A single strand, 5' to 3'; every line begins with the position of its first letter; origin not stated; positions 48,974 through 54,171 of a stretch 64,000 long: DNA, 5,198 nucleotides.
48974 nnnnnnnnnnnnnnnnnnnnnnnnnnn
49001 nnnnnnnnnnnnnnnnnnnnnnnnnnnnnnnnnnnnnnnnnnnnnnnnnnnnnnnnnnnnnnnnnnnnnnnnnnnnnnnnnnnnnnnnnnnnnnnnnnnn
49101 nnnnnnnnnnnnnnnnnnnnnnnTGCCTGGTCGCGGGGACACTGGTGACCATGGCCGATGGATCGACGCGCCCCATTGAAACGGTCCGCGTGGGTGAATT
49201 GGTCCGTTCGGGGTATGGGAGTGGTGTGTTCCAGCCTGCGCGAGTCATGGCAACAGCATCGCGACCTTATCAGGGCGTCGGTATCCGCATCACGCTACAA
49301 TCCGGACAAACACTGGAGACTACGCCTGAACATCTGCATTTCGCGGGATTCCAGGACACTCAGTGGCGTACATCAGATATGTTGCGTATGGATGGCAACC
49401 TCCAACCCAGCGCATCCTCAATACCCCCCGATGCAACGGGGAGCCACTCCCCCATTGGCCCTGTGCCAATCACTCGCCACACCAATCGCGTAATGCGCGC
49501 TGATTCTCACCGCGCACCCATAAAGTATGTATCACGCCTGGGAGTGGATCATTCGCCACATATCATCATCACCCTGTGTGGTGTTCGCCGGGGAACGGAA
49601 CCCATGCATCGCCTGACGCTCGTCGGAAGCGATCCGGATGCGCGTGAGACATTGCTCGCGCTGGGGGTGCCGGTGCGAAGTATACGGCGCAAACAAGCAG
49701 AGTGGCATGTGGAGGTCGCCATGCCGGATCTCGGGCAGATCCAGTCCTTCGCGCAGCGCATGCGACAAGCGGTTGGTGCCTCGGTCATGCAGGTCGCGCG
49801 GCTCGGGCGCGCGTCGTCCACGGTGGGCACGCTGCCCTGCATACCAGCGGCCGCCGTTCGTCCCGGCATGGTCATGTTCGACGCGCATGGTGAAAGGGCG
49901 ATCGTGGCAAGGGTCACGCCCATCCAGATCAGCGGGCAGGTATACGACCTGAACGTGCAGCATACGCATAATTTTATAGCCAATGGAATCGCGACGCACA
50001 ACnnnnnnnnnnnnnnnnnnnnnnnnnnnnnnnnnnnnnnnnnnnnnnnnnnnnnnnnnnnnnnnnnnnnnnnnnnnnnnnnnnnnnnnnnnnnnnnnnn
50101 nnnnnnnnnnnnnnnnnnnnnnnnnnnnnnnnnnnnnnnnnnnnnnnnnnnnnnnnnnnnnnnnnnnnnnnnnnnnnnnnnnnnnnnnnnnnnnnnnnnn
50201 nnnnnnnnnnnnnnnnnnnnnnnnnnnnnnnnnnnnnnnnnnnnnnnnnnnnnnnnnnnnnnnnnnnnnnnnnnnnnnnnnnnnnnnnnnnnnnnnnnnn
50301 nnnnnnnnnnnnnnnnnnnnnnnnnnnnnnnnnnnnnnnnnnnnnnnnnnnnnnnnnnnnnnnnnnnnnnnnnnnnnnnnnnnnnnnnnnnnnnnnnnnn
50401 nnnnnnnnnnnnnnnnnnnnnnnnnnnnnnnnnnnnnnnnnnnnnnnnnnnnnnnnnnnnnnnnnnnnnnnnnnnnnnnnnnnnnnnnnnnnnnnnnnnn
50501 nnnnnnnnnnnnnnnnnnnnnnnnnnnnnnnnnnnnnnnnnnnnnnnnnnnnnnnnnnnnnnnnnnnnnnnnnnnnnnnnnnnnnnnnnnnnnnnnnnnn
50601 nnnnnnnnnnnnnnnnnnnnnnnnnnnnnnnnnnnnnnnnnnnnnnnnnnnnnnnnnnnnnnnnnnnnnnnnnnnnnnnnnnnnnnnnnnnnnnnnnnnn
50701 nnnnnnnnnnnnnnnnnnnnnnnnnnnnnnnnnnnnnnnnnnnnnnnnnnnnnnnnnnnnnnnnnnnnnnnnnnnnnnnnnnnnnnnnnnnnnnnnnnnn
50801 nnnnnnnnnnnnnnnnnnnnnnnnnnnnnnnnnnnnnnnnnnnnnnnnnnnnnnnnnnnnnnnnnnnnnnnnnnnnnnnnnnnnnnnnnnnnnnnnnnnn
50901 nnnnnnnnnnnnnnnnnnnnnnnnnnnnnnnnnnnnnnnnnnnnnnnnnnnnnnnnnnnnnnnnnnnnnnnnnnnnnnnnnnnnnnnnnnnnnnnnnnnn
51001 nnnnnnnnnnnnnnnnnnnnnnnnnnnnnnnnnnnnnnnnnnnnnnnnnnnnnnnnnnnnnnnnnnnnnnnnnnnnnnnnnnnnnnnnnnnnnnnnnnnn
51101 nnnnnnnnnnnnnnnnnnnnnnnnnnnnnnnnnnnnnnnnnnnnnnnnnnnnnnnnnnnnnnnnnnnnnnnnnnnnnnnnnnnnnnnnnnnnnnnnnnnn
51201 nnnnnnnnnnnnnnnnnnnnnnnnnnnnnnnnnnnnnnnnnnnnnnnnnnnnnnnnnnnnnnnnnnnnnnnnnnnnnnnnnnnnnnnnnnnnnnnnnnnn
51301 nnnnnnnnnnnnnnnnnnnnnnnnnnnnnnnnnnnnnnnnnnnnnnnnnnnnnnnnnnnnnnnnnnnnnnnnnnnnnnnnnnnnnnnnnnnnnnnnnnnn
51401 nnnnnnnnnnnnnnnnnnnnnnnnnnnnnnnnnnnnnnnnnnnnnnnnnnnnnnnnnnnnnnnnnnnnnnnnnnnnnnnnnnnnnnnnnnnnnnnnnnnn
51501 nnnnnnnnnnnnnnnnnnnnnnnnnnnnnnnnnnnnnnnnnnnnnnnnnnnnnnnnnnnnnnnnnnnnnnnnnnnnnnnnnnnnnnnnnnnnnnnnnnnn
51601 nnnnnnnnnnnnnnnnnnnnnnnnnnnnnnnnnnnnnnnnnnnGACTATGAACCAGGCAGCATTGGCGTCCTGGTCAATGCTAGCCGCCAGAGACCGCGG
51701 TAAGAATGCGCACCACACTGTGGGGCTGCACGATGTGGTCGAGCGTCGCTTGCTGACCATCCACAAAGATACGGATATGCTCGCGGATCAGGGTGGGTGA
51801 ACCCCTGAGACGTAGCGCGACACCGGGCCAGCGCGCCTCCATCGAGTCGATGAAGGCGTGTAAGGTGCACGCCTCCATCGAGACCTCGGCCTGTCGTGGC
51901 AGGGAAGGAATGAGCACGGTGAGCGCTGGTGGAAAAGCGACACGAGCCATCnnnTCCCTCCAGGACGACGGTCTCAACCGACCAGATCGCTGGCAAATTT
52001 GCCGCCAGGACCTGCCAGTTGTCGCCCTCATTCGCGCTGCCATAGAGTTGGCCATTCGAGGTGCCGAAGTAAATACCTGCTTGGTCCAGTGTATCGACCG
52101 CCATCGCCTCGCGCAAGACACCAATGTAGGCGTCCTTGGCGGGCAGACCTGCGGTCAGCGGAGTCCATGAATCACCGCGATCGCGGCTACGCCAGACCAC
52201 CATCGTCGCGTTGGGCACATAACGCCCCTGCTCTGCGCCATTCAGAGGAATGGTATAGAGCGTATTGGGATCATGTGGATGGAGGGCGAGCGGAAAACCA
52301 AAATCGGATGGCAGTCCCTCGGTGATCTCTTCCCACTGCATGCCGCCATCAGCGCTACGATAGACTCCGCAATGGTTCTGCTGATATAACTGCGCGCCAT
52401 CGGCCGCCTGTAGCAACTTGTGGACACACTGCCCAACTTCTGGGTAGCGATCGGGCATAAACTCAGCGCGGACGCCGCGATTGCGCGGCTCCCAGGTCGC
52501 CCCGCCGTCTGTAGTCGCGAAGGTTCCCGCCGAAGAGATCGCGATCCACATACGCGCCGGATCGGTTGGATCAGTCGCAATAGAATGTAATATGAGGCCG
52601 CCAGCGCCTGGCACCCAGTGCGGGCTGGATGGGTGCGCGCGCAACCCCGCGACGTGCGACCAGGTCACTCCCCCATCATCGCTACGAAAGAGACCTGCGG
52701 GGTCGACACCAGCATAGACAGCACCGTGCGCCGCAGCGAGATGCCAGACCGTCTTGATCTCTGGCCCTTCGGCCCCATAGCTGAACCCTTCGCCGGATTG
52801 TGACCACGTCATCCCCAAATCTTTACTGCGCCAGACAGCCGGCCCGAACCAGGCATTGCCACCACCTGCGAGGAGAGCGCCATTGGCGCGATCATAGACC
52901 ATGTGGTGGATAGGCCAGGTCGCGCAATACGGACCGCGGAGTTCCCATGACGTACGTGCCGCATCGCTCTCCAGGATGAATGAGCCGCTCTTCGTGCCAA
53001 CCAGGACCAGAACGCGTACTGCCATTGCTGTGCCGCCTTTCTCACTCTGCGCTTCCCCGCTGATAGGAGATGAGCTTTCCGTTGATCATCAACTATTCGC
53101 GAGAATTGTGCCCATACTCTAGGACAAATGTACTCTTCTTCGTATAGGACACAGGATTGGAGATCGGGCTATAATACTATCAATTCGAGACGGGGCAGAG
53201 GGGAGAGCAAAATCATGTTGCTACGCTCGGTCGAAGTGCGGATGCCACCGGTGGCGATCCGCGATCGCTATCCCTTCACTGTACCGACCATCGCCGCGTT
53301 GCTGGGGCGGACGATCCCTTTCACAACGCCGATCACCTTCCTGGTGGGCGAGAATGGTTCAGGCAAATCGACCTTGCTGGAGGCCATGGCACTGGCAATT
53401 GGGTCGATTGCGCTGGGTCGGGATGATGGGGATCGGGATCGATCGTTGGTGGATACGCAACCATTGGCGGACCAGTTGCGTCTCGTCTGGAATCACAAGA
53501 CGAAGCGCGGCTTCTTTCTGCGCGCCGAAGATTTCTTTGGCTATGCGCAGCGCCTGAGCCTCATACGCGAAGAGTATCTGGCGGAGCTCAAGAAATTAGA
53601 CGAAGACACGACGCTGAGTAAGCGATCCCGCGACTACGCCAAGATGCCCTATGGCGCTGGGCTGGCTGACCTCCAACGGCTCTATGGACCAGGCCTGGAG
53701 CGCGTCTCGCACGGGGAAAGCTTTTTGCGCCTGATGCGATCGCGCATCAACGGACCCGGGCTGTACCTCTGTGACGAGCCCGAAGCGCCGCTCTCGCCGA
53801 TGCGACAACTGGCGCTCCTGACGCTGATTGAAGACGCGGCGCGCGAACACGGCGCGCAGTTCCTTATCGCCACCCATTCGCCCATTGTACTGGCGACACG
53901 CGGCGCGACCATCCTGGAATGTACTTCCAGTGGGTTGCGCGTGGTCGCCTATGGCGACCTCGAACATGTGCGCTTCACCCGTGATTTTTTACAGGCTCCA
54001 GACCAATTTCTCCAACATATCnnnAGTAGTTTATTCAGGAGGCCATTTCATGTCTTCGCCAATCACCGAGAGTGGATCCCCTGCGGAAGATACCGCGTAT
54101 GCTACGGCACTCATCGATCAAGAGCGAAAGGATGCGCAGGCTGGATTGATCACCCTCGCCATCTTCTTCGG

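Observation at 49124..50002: Intein splitting helicase motif III of PcrA/UvrD, with a non-canonical 190-aa middle region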

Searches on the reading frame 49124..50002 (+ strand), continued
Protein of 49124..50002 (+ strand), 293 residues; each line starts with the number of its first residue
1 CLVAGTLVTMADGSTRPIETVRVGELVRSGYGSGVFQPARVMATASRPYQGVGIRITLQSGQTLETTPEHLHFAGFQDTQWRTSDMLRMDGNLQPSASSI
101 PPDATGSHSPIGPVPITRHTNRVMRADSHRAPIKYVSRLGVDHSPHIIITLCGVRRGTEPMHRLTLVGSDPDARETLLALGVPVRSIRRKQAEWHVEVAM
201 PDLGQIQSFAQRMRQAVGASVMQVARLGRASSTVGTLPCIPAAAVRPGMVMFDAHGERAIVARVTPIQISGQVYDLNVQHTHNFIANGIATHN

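Call 69: search_protein_families(library=phrogs, proteins=[L078:575-1243:+, P0072, L083:1893-2400:+, L092:3950-4500:+], max_evalue=1)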
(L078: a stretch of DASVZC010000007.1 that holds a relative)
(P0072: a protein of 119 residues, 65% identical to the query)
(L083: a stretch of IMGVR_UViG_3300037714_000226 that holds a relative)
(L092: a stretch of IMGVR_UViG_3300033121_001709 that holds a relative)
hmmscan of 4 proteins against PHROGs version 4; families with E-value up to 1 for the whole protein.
L078:575-1243:+ (223 aa): 0 families

P0072 (119 aa): 0 families

L083:1893-2400:+ (169 aa): 0 families

L092:3950-4500:+ (183 aa): 0 families

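Call 70: search_protein_families(library=ncbifam, proteins=[L078:575-1243:+, L078:353-1444:+, L041:1767-2867:+], max_evalue=1)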
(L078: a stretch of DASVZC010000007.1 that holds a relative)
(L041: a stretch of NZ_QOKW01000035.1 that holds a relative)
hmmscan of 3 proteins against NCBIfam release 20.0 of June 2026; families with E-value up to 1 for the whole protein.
L078:575-1243:+ (223 aa): 0 families

L078:353-1444:+ (364 aa): 7 families
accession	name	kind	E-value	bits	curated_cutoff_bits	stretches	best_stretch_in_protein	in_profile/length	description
NF038136.1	rSAM_Rv_intein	exception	7e-10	38.4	700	1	1-364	76-334/574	intein-containing Rv2578c family radical SAM protein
TIGR01443.1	intein_Cterm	domain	1.7e-08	34.4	15.6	1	343-364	1-23/24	intein C-terminal splicing region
NF005852.0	PRK07773.1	equivalog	2.8e-05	22.6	780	1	329-364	792-826/886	replicative DNA helicase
NF038162.1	RtcB_rel_intein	exception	0.0034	15.4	1150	1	329-364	541-578/961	intein-containing RtcB family protein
TIGR01445.1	intein_Nterm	domain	0.0055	17.7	24.5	1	1-69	1-79/83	intein N-terminal splicing region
NF011418.0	PRK14845.1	equivalog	0.01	13.6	756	1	332-364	443-474/1049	translation initiation factor IF-2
NF052663.1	RtcB_rel_intein2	exception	0.059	12.2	1050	1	1-71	78-151/626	intein-containing RctB family protein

L041:1767-2867:+ (367 aa): 7 families
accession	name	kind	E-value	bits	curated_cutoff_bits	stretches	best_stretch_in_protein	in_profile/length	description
NF038136.1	rSAM_Rv_intein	exception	1.5e-06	27.4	700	1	1-74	76-150/574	intein-containing Rv2578c family radical SAM protein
TIGR01445.1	intein_Nterm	domain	0.00031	21.7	24.5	1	1-70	1-79/83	intein N-terminal splicing region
TIGR01443.1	intein_Cterm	domain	0.0029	17.8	15.6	1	349-367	4-23/24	intein C-terminal splicing region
NF045703.1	rSAM_Tes_intein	exception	0.0042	14.9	1700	1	31-73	209-251/1040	tetraether lipid synthase Tes, intein-containing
NF005852.0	PRK07773.1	equivalog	0.0092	14.3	780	1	331-367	791-826/886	replicative DNA helicase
NF011418.0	PRK14845.1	equivalog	0.029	12.1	756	1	335-367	443-474/1049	translation initiation factor IF-2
NF003159.0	PRK04132.1-4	equivalog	0.12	10.4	999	1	215-251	77-111/852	replication factor C small subunit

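Call 71: search_dna_similar(query=L083:1800-2500:+, collection=phages, mode=protein, max_evalue=0.001, max_rows=25)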
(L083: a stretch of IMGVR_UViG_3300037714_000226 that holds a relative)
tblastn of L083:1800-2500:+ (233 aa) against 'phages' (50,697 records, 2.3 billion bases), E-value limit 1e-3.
Records with a match: 69; places in all: 69; records where one place covers at least 80% of the query: 28.
Best place of each record, by identity: <60% 69.
By first word of the organism name: Escherichia 26; Streptococcus 15; Bacillus 13; Campylobacter 4; Justusliebigvirus 3; Klebsiella 2; Vibrio 1; Salmonella 1; Phapecoctavirus 1; Enterobacteria 1; and 2 more.
By host as written in the record: Escherichia coli 9; - 7; Bacillus subtilis 6; Bacillus subtilis BEST7003 4; Campylobacter jejuni 4; Escherichia coli K-12 3; Escherichia coli K-12 MG1655 3; Escherichia sp. 3; and 27 more.
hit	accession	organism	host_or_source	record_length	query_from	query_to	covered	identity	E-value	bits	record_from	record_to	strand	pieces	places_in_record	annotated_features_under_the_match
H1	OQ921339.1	Bacillus phage SPO1L4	Bacillus subtilis BEST7003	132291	2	233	100%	31.4%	3e-24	105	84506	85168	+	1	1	hypothetical protein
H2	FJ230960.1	Bacillus phage SPO1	Bacillus subtilis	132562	2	233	100%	31.0%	1e-24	107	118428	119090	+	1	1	34.33: gp34.33 | 34.33: putative UvrD-type helicase | 34.33: intein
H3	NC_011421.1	Bacillus phage SPO1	Bacillus subtilis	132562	2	233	100%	31.0%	1e-24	107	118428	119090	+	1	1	34.33: DNA helicase (x2) | 34.33: intein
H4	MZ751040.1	Bacillus phage phi18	Bacillus subtilis subsp. subtilis str. ...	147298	13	233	95%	31.6%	8e-22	99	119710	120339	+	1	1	putative UvrD-like helicase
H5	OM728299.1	Bacillus phage vB_BsuM-Goe19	Bacillus subtilis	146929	2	233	100%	29.8%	4e-23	102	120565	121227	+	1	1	rep: ATP-dependent DNA helicase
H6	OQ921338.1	Bacillus phage SPO1L3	Bacillus subtilis BEST7003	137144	2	233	100%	29.8%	5e-23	102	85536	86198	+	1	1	hypothetical protein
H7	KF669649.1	Bacillus phage CampHawk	Bacillus subtilis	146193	2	233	100%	29.8%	5e-23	102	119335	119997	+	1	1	intein-containing UvrD-like helicase | UvrD-like helicase | intein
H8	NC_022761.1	Bacillus phage CampHawk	Bacillus subtilis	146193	2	233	100%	29.8%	5e-23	102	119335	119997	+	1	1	DNA helicase (x2) | intein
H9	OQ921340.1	Bacillus phage SPO1L5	Bacillus subtilis BEST7003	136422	2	233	100%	29.8%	8e-23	102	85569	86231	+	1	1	hypothetical protein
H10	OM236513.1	Bacillus phage SP82G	Bacillus subtilis BEST7003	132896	2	233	100%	29.8%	1e-22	101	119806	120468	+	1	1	ATP-dependent DNA helicase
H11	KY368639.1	Bacillus phage vB_BsuM-Goe2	Bacillus subtilis Goe2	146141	2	233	100%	29.8%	2e-22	100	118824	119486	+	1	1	intein-containing UvrD-like helicase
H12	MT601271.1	Bacillus phage vB_BsuM-Goe10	Bacillus subtilis Delta6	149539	2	233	100%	29.7%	3e-22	100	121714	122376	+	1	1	putative UvrD-like helicase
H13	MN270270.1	Streptococcus phage phi-SsuJS7_SSU0237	Streptococcus suis JS7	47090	3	232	99%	25.7%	9e-20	93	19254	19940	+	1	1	adenine-specific methyltransferase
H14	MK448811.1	Streptococcus phage Javan575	Streptococcus suis LS2N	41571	3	232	99%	25.7%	1e-19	93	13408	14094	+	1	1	adenine-specific methyltransferase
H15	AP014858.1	Vibrio phage RYC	Vibrio coralliilyticus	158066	7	231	97%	26.1%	2e-9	62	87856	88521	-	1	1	putative UvrD-type helicase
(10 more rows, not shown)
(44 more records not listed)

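Call 72: get_annotated_region(hit=H2, flank=1500)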
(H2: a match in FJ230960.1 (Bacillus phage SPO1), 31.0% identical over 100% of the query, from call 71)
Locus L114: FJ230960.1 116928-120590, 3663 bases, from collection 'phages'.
description: Bacillus phage SPO1, complete genome.
organism: Bacillus phage SPO1 (NCBI taxid 2884427)
taxonomy: Viruses; Duplodnaviria; Heunggongvirae; Uroviricota; Caudoviricetes; Herelleviridae; Spounavirinae; Okubovirus; Okubovirus SPO1
host: Bacillus subtilis; source: soil; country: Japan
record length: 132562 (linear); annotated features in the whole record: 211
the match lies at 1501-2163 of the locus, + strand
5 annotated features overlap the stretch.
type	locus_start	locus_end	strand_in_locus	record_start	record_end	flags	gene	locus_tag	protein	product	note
CDS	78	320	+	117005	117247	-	34.32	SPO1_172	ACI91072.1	gp34.32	-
CDS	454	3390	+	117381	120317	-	34.33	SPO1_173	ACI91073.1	gp34.33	gene has an apparent intein, predicted to remove 275 aa from the primary translation product, starting with aa 292; ...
mat_peptide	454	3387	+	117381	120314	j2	34.33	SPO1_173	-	putative UvrD-type helicase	-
mat_peptide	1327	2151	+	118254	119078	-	34.33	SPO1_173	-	intein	-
CDS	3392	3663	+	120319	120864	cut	34.34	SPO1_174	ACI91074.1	gp34.34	-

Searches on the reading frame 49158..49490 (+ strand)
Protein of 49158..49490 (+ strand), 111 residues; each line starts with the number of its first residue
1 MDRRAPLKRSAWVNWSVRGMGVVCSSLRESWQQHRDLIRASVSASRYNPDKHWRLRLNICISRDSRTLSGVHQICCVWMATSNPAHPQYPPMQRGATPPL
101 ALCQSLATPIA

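Call 64: search_protein_families(library=pfam, proteins=[window:49158-49490:+], max_evalue=1)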
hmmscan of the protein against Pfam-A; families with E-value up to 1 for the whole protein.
window:49158-49490:+ (111 aa): 1 family
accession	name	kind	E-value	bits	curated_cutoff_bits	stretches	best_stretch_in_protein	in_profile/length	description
PF24792.1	DUF7701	-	0.025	15.2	27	1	34-91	6-67/91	Domain of unknown function (DUF7701)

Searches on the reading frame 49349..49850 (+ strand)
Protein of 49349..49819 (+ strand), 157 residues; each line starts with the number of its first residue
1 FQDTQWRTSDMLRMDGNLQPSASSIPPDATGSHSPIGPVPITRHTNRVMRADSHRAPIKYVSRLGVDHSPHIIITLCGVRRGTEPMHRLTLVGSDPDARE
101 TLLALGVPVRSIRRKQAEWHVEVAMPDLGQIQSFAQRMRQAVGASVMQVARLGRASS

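Call 3: search_protein_families(library=pfam, proteins=[window:49400-49850:+], max_evalue=1)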
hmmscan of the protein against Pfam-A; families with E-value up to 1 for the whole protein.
window:49400-49850:+ (150 aa): 2 families
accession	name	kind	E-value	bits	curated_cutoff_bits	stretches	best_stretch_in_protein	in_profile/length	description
PF15915.11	BAT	-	0.03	14.6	25.8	1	62-126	70-134/156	GAF and HTH_10 associated domain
PF24277.2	DmsR_N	-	0.18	12.4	27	1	80-135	87-140/143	DmsR, N-terminal domain-like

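Call 69: search_protein_families(library=phrogs, proteins=[window:49349-49819:+], max_evalue=1)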
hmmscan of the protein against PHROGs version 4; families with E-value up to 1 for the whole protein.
window:49349-49819:+ (157 aa): 0 families

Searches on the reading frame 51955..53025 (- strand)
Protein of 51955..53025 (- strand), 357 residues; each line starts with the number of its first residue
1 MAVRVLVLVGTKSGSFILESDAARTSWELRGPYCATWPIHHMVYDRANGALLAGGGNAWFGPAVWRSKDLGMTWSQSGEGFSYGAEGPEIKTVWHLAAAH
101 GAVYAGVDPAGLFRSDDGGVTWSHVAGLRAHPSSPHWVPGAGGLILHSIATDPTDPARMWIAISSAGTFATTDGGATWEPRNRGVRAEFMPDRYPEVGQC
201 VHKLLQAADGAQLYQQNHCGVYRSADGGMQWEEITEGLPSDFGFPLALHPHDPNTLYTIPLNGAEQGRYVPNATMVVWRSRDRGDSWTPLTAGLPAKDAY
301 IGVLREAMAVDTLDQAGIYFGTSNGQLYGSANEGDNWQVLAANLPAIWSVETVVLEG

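Call 80: search_protein_families(library=pfam, proteins=[window:51955-53025:-], max_evalue=0.00001)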
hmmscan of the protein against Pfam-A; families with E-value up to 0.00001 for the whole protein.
window:51955-53025:- (357 aa): 3 families
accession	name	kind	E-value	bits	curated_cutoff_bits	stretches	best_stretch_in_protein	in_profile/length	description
PF15902.12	Sortilin-Vps10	-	3e-14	53.1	33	0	277-346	3-66/446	Sortilin, neurotensin receptor 3,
PF02012.26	BNR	-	6e-10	38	27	0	113-124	1-12/12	BNR/Asp-box repeat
PF14870.12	PSII_BNR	-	4.7e-07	29.8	27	0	222-340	41-140/303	Photosynthesis system II assembly factor YCF48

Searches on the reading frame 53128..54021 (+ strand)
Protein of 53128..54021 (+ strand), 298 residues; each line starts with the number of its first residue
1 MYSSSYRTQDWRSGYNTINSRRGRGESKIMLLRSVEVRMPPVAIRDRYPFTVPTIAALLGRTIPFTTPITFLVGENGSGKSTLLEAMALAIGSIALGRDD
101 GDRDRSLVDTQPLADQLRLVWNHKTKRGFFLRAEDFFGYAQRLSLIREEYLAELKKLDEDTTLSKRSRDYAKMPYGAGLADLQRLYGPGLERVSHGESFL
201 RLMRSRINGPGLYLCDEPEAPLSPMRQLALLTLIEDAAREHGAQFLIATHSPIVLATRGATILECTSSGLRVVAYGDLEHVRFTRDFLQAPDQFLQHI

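Call 80: search_protein_families(library=pfam, proteins=[window:53128-54021:+], max_evalue=0.00001)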
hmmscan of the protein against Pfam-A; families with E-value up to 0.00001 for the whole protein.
window:53128-54021:+ (298 aa): 5 families
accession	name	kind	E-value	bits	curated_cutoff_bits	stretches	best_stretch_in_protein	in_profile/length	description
PF13304.12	AAA_21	-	7.5e-14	52.9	27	1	69-111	1-43/304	AAA domain, putative AbiEii toxin, Type IV TA system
PF13175.12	AAA_15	-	8.3e-12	45.8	32.1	0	62-88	18-44/374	AAA ATPase domain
PF13476.12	AAA_23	-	5.9e-10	40.6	27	1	61-127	13-85/201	AAA domain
PF02463.25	SMC_N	-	1.9e-08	34.4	40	0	62-92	19-49/220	RecF/RecN/SMC N terminal domain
PF00005.33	ABC_tran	-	1.2e-06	29.6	25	1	69-218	13-135/137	ABC transporter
